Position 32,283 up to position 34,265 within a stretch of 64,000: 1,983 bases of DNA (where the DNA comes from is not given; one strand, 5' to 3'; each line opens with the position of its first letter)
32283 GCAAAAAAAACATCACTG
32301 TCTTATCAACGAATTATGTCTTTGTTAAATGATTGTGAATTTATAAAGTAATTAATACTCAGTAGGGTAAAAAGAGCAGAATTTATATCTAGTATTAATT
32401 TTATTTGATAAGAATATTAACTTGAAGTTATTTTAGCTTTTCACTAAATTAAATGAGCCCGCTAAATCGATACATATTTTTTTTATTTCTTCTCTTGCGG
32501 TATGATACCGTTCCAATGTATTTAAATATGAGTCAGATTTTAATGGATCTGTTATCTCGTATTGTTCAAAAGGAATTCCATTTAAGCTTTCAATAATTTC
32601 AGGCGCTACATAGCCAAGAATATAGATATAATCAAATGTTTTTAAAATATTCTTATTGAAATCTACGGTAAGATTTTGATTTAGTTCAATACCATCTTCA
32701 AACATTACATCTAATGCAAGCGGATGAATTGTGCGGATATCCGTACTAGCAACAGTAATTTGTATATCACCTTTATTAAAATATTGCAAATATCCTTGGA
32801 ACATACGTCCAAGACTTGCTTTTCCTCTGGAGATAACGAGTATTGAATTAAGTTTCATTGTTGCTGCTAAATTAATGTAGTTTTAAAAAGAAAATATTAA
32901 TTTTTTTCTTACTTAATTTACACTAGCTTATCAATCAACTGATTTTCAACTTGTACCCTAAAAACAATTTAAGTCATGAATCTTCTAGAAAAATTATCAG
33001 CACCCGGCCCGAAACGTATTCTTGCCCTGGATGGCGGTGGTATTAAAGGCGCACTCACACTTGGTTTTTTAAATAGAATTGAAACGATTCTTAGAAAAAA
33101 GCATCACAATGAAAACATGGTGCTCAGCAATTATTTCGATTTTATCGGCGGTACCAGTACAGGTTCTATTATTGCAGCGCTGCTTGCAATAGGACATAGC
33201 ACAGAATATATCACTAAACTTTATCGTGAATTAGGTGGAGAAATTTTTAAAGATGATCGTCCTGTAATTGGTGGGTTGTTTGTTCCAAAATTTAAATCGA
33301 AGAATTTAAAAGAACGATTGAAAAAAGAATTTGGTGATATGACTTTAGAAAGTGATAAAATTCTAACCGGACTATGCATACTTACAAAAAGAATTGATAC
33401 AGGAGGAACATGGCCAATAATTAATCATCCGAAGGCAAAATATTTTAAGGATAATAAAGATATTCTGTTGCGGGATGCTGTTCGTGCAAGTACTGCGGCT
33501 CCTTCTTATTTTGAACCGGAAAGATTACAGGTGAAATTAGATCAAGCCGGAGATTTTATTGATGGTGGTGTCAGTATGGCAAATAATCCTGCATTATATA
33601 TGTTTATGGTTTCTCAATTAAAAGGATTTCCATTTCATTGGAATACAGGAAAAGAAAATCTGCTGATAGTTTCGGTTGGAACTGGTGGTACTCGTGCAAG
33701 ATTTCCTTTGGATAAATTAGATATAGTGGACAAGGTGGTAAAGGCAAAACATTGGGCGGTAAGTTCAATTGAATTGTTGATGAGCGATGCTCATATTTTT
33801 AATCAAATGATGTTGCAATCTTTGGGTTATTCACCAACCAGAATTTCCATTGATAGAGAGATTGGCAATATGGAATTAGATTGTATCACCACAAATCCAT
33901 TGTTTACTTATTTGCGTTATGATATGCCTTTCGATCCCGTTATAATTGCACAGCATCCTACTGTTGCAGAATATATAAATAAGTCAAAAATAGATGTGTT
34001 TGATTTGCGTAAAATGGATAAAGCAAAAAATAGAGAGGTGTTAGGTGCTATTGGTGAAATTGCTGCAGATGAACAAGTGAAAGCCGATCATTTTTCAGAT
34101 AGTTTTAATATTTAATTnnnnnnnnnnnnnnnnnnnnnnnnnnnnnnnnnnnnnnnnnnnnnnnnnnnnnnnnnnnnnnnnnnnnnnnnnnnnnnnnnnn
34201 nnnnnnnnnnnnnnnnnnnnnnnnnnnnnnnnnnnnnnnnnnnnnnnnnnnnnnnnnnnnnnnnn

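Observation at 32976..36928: Five-gene patatin / PGDYG-like / adaptor-2TM / TIR-adaptor / GSCFA operon that fits no named defence system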

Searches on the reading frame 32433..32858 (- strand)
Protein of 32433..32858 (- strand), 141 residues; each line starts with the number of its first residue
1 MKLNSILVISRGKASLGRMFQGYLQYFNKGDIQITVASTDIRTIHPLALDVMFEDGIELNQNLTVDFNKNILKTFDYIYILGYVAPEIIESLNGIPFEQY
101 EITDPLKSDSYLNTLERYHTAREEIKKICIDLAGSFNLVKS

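Call 3: search_protein_families(library=pfam, proteins=[window:32433-32858:-], max_evalue=0.1)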
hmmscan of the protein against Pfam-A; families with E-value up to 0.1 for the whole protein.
window:32433-32858:- (141 aa): 1 family
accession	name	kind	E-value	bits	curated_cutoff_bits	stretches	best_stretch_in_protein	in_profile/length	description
PF01451.26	LMWPc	-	0.00017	22.3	23.2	1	32-132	32-143/144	Low molecular weight phosphotyrosine protein phosphatase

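Call 5: search_protein_families(library=ncbifam, proteins=[window:32433-32858:-], max_evalue=0.1)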
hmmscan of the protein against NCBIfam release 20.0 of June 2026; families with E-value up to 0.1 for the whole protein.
window:32433-32858:- (141 aa): 3 families
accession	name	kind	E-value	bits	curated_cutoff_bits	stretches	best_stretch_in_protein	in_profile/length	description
TIGR02689.1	ars_reduc_gluta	equivalog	3.2e-07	30.6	157.6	1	10-129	7-122/126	arsenate reductase, glutathione/glutaredoxin type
TIGR02691.1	arsC_pI258_fam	equivalog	1.2e-06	28.8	174.3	1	9-128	4-125/129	arsenate reductase (thioredoxin)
NF010053.0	PRK13530.1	subfamily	0.0063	16.9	215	1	5-126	5-122/133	arsenate reductase (thioredoxin)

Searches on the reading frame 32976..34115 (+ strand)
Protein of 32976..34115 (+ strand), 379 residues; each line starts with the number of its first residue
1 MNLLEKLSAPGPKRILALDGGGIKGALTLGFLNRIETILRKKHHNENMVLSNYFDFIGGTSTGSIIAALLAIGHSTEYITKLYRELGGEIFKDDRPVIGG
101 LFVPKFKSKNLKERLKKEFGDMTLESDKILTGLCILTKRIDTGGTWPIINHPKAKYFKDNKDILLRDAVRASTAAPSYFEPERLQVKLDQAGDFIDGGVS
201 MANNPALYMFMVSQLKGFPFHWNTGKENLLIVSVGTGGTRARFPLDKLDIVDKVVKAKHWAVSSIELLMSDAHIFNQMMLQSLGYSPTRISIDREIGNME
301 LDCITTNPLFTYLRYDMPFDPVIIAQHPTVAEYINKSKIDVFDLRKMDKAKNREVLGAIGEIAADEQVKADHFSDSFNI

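Call 3: search_protein_families(library=pfam, proteins=[window:32976-34115:+], max_evalue=0.1)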
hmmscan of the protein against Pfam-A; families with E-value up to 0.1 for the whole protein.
window:32976-34115:+ (379 aa): 1 family
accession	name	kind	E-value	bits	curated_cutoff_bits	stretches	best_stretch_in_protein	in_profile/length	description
PF01734.28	Patatin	-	3.3e-29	102.9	27.7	1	16-208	1-189/191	Patatin-like phospholipase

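Call 4: search_protein_families(library=padloc, proteins=[window:32976-34115:+], max_evalue=0.1)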
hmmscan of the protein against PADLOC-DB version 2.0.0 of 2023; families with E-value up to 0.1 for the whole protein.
window:32976-34115:+ (379 aa): 4 families
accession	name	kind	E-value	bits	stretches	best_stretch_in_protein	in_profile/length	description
PDLC00758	Effector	-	7e-50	168.2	1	13-284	6-260/331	Phospholipase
PDLC00757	Effector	-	8.3e-40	135.1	1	12-305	9-286/331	Phospholipase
PDLC00755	Effector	-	1.6e-32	110.9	1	11-256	9-232/311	Phospholipase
PDLC00756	Effector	-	1e-10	39.3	1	75-285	8-207/280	Phospholipase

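Call 5: search_protein_families(library=ncbifam, proteins=[window:32976-34115:+], max_evalue=0.1)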
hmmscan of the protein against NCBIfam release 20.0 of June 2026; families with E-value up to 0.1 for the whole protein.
window:32976-34115:+ (379 aa): 2 families
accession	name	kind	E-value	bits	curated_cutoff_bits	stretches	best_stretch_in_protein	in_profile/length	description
NF041079.1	CBASS_lipase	equivalog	9.6e-40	136.8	200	1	14-298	2-265/317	CBASS cGAMP-activated phospholipase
NF053870.1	DS2_1_antiphage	equivalog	2.1e-32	112.7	400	1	14-256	1-221/299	anti-phage phospholipase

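Call 67: search_dna_similar(query=window:32976-34115:+, collection=plasmids, mode=protein, max_rows=15)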
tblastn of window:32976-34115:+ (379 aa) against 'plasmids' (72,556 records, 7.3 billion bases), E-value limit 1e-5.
Records with a match: 282; places in all: 285; records where one place covers at least 80% of the query: 12.
Best place of each record, by identity: <60% 282.
By first word of the organism name: Klebsiella 108; Agrobacterium 15; Rhizobium 13; Acinetobacter 12; Sinorhizobium 10; Bacillus 8; Enterobacter 7; Bradyrhizobium 6; Sphingobium 6; Raoultella 6; and 60 more.
By predicted mobility (MOB-suite, as given by PLSDB): conjugative 170; non-mobilizable 71; mobilizable 41.
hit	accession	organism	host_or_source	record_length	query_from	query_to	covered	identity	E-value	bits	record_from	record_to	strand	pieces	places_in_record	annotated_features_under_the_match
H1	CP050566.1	Rhizobium leguminosarum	Lathyrus sativus,cell culture,root ...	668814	1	374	99%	36.3%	2e-49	186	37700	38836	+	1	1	patatin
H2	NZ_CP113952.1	Rhodococcus sp. JS3073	culture,soil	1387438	6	374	97%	36.5%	8e-54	198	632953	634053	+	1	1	record has no annotation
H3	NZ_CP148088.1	Sinorhizobium meliloti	Medicago sativa,cell culture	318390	6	368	96%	34.0%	2e-52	194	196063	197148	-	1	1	patatin-like phospholipase family protein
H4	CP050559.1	Sinorhizobium meliloti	Melilotus officinalis,cell culture,root ...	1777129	5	368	96%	33.7%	7e-49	184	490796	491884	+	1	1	hypothetical protein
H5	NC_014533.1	Gloeothece verrucosa PCC 7822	fresh water in rice field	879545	13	373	95%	33.5%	6e-45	172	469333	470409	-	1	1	patatin-like phospholipase family protein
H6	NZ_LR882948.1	Planktothrix agardhii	-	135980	3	374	98%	31.6%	2e-49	186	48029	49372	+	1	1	patatin-like phospholipase family protein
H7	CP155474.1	Fibrella sp. ES10-3-2-2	single cell,soil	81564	3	375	98%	26.8%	1e-6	58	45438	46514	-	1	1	CBASS cGAMP-activated phospholipase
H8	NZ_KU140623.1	Sinorhizobium sp. M14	microbial mats from Zloty Stok gold mine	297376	10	378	97%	25.5%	8e-15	84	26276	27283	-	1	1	patatin-like phospholipase family protein | nucleotidyltransferase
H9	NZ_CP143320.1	Cetobacterium somerae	intestine of Yellow Catfish,pure culture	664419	14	316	80%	30.5%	2e-22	106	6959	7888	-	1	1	patatin-like phospholipase family protein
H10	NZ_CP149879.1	Sinorhizobium medicae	Medicago sativa,Cell Culture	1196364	5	236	61%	39.7%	3e-39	156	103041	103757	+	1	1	record has no annotation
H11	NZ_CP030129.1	Indioceanicola profundi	sediment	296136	12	354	91%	26.8%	9e-13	77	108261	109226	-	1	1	CBASS cGAMP-activated phospholipase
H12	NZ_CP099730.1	Pantoea agglomerans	cell culture,Rotten Potato Tubers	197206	14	289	73%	33.1%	3e-19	97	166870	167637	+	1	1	CBASS cGAMP-activated phospholipase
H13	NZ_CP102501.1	Citrobacter youngae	Homo sapiens,Blood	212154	14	289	73%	33.1%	2e-18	94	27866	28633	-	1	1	CBASS cGAMP-activated phospholipase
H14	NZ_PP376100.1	Klebsiella pneumoniae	-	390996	14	289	73%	33.1%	2e-18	94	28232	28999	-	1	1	CBASS cGAMP-activated phospholipase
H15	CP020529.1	Enterobacter cloacae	Homo sapiens,human,blood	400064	14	289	73%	33.1%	2e-18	94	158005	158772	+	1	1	Patatin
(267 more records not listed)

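Call 69: get_annotated_region(hit=H1, flank=6000)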
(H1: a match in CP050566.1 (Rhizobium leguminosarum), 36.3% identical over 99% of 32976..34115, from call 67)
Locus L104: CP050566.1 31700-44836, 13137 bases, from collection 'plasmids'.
description: Rhizobium leguminosarum bv. viciae strain RCAM2802 plasmid p_2, complete sequence
organism: Rhizobium leguminosarum (NCBI taxid 387)
taxonomy: Bacteria; Pseudomonadota; Alphaproteobacteria; Hyphomicrobiales; Rhizobiaceae; Rhizobium; Rhizobium leguminosarum
host: -; source: Lathyrus sativus,cell culture,root nodule; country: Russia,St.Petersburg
typing (MOB-suite, as given by PLSDB): conjugative; replicon rep_cluster_841; relaxase MOBQ; mating-pair formation MPF_T
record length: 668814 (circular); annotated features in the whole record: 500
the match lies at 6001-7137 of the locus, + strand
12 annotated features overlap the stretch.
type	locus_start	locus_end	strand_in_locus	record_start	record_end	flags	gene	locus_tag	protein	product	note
CDS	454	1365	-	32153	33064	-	-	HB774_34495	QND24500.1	nucleotide-binding protein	-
CDS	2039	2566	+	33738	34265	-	-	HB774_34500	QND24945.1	hypothetical protein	-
CDS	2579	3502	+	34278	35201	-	-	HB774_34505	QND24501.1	hypothetical protein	-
CDS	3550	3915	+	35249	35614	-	-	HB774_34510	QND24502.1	hypothetical protein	-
CDS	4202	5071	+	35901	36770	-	-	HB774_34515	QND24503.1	DUF4231 domain-containing protein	-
CDS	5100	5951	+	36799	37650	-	-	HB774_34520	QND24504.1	DUF3380 domain-containing protein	-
CDS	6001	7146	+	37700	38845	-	-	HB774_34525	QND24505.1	patatin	-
CDS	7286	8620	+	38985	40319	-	-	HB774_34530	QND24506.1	DUF4071 domain-containing protein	-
CDS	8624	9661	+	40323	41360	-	-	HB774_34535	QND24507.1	hypothetical protein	-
CDS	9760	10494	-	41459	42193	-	-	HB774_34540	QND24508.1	hypothetical protein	-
CDS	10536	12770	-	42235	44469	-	-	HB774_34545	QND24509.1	toll/interleukin-1 receptor domain-containing protein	-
CDS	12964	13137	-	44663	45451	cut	-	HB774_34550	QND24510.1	hypothetical protein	-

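Call 70: get_annotated_region(hit=H5, flank=6000)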
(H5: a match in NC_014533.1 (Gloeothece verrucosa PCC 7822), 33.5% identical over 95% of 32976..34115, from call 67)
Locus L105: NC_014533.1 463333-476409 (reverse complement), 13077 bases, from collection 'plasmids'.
description: Gloeothece verrucosa PCC 7822 plasmid Cy782201, complete sequence
organism: Gloeothece verrucosa PCC 7822 (NCBI taxid 497965)
taxonomy: Bacteria; Cyanobacteriota; Cyanophyceae; Chroococcales; Aphanothecaceae; Gloeothece; Gloeothece verrucosa; Gloeothece verrucosa PCC 7822
host: -; source: fresh water in rice field; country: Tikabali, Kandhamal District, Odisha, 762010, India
typing (MOB-suite, as given by PLSDB): non-mobilizable; mating-pair formation MPF_T
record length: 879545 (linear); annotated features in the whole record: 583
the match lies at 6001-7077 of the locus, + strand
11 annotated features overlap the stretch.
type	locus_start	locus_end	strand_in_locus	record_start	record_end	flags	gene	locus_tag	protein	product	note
CDS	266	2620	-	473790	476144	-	-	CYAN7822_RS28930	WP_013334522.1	arylsulfatase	-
CDS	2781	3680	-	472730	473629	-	-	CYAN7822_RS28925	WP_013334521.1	transglutaminase family protein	-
CDS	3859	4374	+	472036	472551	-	-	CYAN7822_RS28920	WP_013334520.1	methylmalonic aciduria and homocystinuria type D protein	GO:0009235 - cobalamin metabolic process [Evidence IEA]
CDS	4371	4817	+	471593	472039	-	-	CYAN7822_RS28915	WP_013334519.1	nuclease A inhibitor family protein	-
CDS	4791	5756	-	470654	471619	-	-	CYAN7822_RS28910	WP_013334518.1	DNA/RNA non-specific endonuclease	-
CDS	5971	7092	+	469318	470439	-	-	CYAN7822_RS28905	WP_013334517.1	patatin-like phospholipase family protein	GO:0006629 - lipid metabolic process [Evidence IEA]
CDS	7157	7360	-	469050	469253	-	-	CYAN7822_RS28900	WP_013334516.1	hypothetical protein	-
CDS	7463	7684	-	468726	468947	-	-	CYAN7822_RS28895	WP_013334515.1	hypothetical protein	-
CDS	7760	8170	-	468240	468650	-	-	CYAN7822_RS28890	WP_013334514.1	hypothetical protein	-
CDS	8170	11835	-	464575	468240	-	-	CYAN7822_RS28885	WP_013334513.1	hypothetical protein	-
CDS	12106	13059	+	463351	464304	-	-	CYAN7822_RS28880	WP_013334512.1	DMT family transporter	GO:0055085 - transmembrane transport [Evidence IEA]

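Call 71: get_annotated_region(hit=H6, flank=6000)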
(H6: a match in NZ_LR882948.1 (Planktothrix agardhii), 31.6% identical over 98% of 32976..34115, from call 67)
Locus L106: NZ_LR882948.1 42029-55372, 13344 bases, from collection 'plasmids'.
description: Planktothrix agardhii strain No.365 plasmid p4
organism: Planktothrix agardhii (NCBI taxid 1160)
taxonomy: Bacteria; Cyanobacteriota; Cyanophyceae; Oscillatoriales; Microcoleaceae; Planktothrix; Planktothrix agardhii
host: -; source: -; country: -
typing (MOB-suite, as given by PLSDB): non-mobilizable
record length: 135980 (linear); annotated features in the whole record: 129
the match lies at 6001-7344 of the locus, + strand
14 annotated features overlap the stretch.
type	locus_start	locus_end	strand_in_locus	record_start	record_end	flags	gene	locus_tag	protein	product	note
CDS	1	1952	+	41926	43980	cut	-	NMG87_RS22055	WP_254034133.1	P-loop NTPase fold protein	-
CDS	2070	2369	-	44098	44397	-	-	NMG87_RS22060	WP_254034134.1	hypothetical protein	-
CDS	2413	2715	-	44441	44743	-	-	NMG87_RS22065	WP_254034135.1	fertility inhibition FinO-like protein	-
CDS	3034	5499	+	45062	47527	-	-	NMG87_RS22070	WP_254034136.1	phospholipase D-like domain-containing protein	-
CDS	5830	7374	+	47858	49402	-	-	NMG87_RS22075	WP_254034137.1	patatin-like phospholipase family protein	GO:0006629 - lipid metabolic process [Evidence IEA]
CDS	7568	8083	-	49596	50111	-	-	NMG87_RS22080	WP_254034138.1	hypothetical protein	-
CDS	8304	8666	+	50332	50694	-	-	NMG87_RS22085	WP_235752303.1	DUF4087 domain-containing protein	-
CDS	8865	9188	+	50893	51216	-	-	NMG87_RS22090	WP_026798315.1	helix-turn-helix domain-containing protein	-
CDS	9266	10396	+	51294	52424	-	-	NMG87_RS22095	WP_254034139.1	hypothetical protein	-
CDS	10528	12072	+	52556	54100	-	-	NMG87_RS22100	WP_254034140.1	AAA family ATPase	-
CDS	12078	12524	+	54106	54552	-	-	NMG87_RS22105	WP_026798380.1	ASCH domain-containing protein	-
CDS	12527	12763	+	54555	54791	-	-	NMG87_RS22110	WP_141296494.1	hypothetical protein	-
CDS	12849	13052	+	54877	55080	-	-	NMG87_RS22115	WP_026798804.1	DUF2997 domain-containing protein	-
CDS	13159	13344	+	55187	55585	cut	-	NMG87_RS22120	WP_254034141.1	DUF1257 domain-containing protein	-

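Call 72: get_annotated_region(hit=H3, flank=6000)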
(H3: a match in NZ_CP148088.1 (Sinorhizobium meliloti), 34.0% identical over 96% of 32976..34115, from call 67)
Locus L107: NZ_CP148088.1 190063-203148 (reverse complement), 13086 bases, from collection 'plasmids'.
description: Sinorhizobium meliloti strain 1132 plasmid pEm1132b, complete sequence
organism: Sinorhizobium meliloti (NCBI taxid 382)
taxonomy: Bacteria; Pseudomonadota; Alphaproteobacteria; Hyphomicrobiales; Rhizobiaceae; Sinorhizobium; Sinorhizobium meliloti
host: -; source: Medicago sativa,cell culture; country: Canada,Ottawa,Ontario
typing (MOB-suite, as given by PLSDB): conjugative; replicon rep_cluster_471; relaxase MOBP; mating-pair formation MPF_T
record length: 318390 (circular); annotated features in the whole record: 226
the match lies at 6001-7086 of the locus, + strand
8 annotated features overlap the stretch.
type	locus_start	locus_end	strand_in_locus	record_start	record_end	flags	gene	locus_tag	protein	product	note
CDS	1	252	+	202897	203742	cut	-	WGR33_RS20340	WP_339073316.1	hypothetical protein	-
CDS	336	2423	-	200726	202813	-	-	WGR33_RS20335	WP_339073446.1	tetratricopeptide repeat protein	-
CDS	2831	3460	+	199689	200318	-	-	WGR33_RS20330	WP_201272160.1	hypothetical protein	-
CDS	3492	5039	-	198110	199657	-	-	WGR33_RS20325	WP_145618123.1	type IV secretory system conjugative DNA transfer family protein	-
CDS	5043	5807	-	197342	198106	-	-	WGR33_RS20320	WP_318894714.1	hypothetical protein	-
CDS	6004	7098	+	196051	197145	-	-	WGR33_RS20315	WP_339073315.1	patatin-like phospholipase family protein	GO:0006629 - lipid metabolic process [Evidence IEA]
CDS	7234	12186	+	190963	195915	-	-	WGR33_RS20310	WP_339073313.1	ankyrin repeat domain-containing protein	-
CDS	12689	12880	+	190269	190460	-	-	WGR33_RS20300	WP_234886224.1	MucR family transcriptional regulator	GO:0006355 - regulation of DNA-templated transcription [Evidence IEA]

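Call 77: search_protein_families(library=phrogs, proteins=[window:32976-34115:+], max_evalue=0.01)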
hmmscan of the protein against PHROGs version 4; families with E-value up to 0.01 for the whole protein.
window:32976-34115:+ (379 aa): 2 families
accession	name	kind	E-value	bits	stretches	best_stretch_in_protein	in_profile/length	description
phrog_25573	-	unknown function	9.4e-24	85.2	1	13-305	3-275/307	-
phrog_35084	-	unknown function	0.0098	17.1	0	25-60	34-69/83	-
